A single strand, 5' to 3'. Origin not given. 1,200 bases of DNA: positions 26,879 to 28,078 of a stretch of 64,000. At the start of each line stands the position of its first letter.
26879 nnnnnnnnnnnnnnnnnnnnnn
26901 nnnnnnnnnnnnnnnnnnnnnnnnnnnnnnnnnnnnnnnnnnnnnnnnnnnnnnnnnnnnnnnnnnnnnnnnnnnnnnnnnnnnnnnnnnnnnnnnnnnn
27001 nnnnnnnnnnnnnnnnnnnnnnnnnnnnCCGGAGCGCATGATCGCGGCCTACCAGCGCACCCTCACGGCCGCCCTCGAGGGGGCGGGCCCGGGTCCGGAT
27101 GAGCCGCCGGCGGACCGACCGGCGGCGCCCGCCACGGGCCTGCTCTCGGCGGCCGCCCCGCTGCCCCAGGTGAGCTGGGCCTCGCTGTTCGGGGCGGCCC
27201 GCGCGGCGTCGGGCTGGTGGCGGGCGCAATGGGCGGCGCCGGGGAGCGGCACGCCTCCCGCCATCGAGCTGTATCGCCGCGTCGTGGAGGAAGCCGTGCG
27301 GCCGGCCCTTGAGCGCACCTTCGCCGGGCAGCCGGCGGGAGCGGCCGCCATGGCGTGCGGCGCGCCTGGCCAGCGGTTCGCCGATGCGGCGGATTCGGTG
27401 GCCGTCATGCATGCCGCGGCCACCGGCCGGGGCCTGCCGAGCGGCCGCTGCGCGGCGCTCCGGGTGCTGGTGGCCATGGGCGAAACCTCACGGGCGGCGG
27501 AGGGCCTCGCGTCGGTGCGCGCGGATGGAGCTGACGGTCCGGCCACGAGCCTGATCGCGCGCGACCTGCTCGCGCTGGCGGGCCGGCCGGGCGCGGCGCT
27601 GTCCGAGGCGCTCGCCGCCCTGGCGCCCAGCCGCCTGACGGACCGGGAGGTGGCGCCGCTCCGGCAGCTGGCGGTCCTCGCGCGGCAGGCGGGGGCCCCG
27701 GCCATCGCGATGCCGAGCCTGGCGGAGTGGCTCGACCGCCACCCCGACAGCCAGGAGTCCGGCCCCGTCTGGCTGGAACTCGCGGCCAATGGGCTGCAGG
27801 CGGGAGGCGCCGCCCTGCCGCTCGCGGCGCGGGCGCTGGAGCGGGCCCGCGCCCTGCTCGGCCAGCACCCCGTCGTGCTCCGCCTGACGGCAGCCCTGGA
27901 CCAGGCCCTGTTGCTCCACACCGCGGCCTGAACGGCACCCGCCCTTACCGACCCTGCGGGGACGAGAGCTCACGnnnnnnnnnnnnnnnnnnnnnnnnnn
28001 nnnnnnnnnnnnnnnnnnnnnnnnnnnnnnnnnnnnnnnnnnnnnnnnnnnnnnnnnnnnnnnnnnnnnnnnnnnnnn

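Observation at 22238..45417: Large hybrid RiPP gene cluster combining YcaO-TfuA, a LanM-like synthetase, a LanJ-like reductase, glycosyltransferases and a complete NHLP/Nif11 export system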

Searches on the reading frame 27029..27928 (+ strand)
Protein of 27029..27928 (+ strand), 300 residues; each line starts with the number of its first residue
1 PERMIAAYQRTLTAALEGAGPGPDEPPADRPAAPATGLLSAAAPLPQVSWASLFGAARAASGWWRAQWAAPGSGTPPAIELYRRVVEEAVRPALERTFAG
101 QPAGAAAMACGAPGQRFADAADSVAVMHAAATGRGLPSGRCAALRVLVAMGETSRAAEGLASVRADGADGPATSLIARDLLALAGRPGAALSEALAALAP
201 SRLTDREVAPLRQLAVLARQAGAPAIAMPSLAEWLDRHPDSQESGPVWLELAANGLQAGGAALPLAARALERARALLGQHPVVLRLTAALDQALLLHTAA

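Call 61: search_protein_families(library=pfam, proteins=[window:27029-27928:+], max_evalue=0.5)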
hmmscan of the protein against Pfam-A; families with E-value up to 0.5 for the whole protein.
window:27029-27928:+ (300 aa): 1 family
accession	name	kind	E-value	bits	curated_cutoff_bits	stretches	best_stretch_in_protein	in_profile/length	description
PF13428.12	TPR_14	-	0.12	13.6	23.5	1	210-252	3-42/44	Tetratricopeptide repeat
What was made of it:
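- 25997..27931 (+): Glycosyltransferase (GT1/GT4-type catalytic domain) with a C-terminal extension of about 300 aa. The extension gives only a sub-threshold TPR hit (call 61).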
